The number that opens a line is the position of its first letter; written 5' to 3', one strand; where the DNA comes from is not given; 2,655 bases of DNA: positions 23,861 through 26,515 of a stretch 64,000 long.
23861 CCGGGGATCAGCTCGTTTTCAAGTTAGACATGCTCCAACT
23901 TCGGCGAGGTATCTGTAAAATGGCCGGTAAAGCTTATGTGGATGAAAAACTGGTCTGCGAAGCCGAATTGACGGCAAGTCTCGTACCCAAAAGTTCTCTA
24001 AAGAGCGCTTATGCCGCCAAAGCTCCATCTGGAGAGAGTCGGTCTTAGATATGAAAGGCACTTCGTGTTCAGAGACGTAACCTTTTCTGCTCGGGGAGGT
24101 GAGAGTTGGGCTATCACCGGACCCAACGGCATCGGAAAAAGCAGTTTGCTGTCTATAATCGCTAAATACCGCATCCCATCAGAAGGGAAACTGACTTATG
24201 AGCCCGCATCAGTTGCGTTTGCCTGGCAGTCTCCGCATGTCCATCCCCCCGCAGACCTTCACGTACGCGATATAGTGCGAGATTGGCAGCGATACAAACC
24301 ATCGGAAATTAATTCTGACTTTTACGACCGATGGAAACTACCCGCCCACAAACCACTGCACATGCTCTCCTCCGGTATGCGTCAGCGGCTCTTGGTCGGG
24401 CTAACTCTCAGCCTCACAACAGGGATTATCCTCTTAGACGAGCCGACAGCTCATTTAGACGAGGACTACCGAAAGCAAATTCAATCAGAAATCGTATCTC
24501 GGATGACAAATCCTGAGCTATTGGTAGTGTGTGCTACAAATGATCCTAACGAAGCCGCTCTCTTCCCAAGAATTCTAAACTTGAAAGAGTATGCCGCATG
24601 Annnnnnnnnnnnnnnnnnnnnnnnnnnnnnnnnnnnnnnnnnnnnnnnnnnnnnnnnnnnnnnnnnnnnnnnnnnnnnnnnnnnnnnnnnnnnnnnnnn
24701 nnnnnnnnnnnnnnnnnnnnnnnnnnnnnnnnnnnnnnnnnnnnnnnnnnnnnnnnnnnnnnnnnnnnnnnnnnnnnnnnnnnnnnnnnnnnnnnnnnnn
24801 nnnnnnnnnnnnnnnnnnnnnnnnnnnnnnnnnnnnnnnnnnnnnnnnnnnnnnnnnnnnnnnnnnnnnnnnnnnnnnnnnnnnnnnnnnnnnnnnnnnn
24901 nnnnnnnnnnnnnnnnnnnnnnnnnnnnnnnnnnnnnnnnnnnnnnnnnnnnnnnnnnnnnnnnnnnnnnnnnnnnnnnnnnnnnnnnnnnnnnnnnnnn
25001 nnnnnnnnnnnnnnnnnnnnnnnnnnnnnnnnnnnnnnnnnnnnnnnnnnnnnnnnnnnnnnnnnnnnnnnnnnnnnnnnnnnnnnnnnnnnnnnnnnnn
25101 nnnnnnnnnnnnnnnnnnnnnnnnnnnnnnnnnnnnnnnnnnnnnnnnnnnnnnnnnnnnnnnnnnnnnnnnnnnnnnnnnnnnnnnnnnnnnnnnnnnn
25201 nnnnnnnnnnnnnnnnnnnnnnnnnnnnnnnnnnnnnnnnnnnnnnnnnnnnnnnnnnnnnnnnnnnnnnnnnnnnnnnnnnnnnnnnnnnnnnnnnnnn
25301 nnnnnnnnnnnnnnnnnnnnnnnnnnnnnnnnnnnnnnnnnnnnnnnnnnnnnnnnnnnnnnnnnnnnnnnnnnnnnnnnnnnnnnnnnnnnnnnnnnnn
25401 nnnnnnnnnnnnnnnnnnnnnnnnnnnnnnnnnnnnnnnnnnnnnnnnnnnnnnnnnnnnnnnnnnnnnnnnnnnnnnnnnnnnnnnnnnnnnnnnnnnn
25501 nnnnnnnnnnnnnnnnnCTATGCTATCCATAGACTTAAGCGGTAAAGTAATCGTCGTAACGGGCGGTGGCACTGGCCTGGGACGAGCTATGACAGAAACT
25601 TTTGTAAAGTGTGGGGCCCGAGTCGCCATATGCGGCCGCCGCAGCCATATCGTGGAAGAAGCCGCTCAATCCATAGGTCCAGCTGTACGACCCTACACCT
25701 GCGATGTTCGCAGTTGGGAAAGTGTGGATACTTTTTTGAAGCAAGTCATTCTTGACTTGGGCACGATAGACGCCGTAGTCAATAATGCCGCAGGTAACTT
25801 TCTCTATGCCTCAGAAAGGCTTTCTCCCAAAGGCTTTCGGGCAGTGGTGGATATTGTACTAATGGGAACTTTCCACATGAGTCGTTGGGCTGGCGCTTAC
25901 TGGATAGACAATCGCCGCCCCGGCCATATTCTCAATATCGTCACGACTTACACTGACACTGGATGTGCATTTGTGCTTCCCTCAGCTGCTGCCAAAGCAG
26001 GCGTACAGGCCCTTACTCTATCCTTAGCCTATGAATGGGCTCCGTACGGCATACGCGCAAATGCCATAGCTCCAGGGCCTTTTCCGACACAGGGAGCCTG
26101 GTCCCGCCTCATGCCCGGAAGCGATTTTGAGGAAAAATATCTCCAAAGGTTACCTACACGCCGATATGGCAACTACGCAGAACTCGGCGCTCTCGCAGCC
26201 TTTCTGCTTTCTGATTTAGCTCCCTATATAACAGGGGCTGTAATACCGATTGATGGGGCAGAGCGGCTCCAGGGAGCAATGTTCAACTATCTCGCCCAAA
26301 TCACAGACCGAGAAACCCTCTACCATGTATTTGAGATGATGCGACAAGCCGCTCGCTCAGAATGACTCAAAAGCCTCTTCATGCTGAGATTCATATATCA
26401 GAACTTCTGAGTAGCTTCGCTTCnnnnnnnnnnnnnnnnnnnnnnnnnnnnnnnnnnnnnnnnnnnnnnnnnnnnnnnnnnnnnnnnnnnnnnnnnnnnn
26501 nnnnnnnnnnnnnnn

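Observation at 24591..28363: Predicted periplasmic cluster: LysM protein, SDR, Tat-exported class-V PLP enzyme and M23 peptidase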

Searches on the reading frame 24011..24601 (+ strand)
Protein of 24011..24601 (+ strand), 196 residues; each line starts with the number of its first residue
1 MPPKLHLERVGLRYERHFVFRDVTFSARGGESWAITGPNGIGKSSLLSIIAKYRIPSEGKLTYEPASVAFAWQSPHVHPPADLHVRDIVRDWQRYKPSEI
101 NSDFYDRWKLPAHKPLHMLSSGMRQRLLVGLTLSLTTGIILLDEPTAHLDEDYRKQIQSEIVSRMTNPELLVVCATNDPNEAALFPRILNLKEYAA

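Call 3: search_protein_families(library=pfam, proteins=[window:24011-24601:+], max_evalue=0.01)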
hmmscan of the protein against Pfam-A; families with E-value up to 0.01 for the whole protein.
window:24011-24601:+ (196 aa): 5 families
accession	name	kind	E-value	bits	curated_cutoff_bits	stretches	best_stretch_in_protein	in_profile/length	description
PF00005.33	ABC_tran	-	4.7e-17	63.3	25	1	21-147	2-137/137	ABC transporter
PF13304.12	AAA_21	-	6.4e-07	30.2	27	0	34-50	3-19/304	AAA domain, putative AbiEii toxin, Type IV TA system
PF02463.25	SMC_N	-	2.8e-05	24.1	40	0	135-179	157-201/220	RecF/RecN/SMC N terminal domain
PF00004.35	AAA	-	0.00041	21.2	21.2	0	137-181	58-113/131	ATPase family associated with various cellular activities (AAA)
PF13555.12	AAA_29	-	0.00097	19.3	27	1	17-50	11-42/61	P-loop containing region of AAA domain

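Call 4: search_protein_families(library=ncbifam, proteins=[window:24011-24601:+], max_evalue=0.01)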
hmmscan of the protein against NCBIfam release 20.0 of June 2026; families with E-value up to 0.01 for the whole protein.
window:24011-24601:+ (196 aa): 179 families (the best 25 are shown)
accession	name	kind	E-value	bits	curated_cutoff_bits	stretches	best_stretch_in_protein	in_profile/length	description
NF040873.1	AztA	equivalog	4.5e-23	81.8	220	1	13-184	1-184/191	zinc ABC transporter ATP-binding protein AztA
NF000355.4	ribo_prot_ABC_F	equivalog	1.4e-21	76.9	380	1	6-161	315-472/499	ribosomal protection-like ABC-F family protein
TIGR02868.1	CydC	equivalog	5.1e-20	71.6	329.05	2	118-173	471-526/530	thiol reductant ABC exporter subunit CydC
TIGR02857.1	CydD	equivalog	2.8e-18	66.2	435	2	115-188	455-526/529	thiol reductant ABC exporter subunit CydD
NF007601.2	PRK10247.1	equivalog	1.3e-17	63.9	292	2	5-67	2-64/204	iron efflux ABC transporter ATP-binding subunit FetA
TIGR03608.1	L_ocin_972_ABC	subfamily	1.5e-17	63.8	254.85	2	113-190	129-205/206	putative bacteriocin export ABC transporter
NF008409.0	PRK11231.1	equivalog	5.2e-17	62.1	375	2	5-67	3-65/255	Fe(3+) dicitrate ABC transporter ATP-binding protein FecE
NF009945.0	PRK13409.1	equivalog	5.6e-17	61.6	469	1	26-166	362-501/592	ribosome biogenesis/translation initiation ATPase RLI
TIGR01166.1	cbiO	subfamily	6.4e-17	61.6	211.8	2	112-178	121-186/190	cobalt ABC transporter, ATP-binding protein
TIGR03873.1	F420-0_ABC_ATP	hypoth_equivalog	7.5e-17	61.4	372.4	2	5-68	2-65/256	putative F420-0 ABC transporter ATP-binding protein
NF010068.0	PRK13548.1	equivalog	9.5e-17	60.9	261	2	5-67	6-68/261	heme ABC transporter ATP-binding protein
TIGR01189.1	ccmA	equivalog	2.1e-16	60.2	131.6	2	9-66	5-62/198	heme ABC exporter ATP-binding protein CcmA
TIGR03258.1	PhnT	equivalog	5.7e-16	58.5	499.15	2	112-185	132-207/359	2-aminoethylphosphonate ABC transport system ATP-binding subunit PhnT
NF052485.1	sider_ATP_EitC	equivalog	6.1e-16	58.6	485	1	9-187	7-203/251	siderophore ABC transporter ATP-binding protein EitC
NF011646.0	PRK15064.1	equivalog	3.7e-15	55.4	762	1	5-153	320-473/530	ABC-F family ATPase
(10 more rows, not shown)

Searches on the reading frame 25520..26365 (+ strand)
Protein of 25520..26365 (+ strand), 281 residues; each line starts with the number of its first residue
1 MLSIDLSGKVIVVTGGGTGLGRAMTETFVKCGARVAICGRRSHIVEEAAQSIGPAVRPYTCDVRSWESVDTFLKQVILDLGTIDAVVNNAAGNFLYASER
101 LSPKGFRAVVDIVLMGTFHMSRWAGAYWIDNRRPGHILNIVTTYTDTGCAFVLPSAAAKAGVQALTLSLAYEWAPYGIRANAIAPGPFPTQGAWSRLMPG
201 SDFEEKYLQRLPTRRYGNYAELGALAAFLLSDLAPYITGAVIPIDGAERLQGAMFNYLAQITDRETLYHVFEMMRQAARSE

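Call 3: search_protein_families(library=pfam, proteins=[window:25520-26365:+], max_evalue=0.01)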
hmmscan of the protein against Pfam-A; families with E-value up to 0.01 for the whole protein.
window:25520-26365:+ (281 aa): 3 families
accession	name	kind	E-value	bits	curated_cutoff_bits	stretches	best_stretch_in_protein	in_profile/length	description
PF13561.12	adh_short_C2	-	5.3e-45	154.3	27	1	18-246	6-233/236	Enoyl-(Acyl carrier protein) reductase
PF00106.31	adh_short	-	1.5e-40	139.3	26.6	1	9-193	1-187/195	short chain dehydrogenase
PF08659.16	KR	-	1e-06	29.3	22.6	1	11-92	3-91/180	KR domain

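Call 4: search_protein_families(library=ncbifam, proteins=[window:25520-26365:+], max_evalue=0.01)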
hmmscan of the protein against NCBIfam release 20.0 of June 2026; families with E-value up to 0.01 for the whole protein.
window:25520-26365:+ (281 aa): 226 families (the best 25 are shown)
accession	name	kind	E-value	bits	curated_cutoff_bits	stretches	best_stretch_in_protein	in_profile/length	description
NF005811.0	PRK07677.1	equivalog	5.8e-71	239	318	1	7-254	2-253/254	2,4-dienoyl-CoA reductase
NF005752.0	PRK07576.1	subfamily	3.9e-62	210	321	1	4-259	5-261/271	SDR family oxidoreductase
NF005893.0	PRK07856.1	equivalog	2.8e-45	154.6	255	1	3-247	4-240/255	SDR family oxidoreductase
NF006070.0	PRK08213.1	subfamily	2.2e-44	151.9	279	1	4-247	8-255/259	gluconate 5-dehydrogenase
NF005559.1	PRK07231.1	subfamily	2.7e-44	151.6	215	1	6-247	2-246/249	glucose 1-dehydrogenase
NF004198.0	PRK05653.1-3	equivalog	3.7e-44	151.1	296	1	6-247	5-245/248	3-oxoacyl-ACP reductase FabG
NF005309.0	PRK06841.1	subfamily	2.2e-41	142.1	286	1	4-247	11-251/255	GolD/DthD family dehydrogenase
NF009466.0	PRK12826.1-2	subfamily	1.5e-40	139.3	222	1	9-249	4-245/248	3-oxoacyl-ACP reductase FabG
TIGR01830.1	3oxo_ACP_reduc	equivalog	1.1e-39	136.6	297.75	1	12-246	2-236/239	3-oxoacyl-[acyl-carrier-protein] reductase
NF005390.0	PRK06935.1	equivalog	1.4e-38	132.7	369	1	4-247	11-254/258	2-dehydro-3-deoxy-D-gluconate 5-dehydrogenase KduD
NF006072.0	PRK08217.1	subfamily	1.6e-38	132.9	298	1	4-250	1-253/253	3-ketoacyl-(acyl-carrier-protein) reductase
NF052558.1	MBtsdlDhBudC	equivalog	1.9e-38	132.5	270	1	7-247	2-240/250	meso-2,3-butanediol dehydrogenase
NF004778.0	PRK06124.1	equivalog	3.1e-38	131.7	303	1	4-247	7-251/256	SDR family oxidoreductase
NF005067.0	PRK06484.1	equivalog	1.1e-37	129.8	713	1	8-246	9-249/524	short chain dehydrogenase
TIGR01832.1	kduD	equivalog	1.8e-37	129.2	338.85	1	5-246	2-243/248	2-dehydro-3-deoxy-D-gluconate 5-dehydrogenase KduD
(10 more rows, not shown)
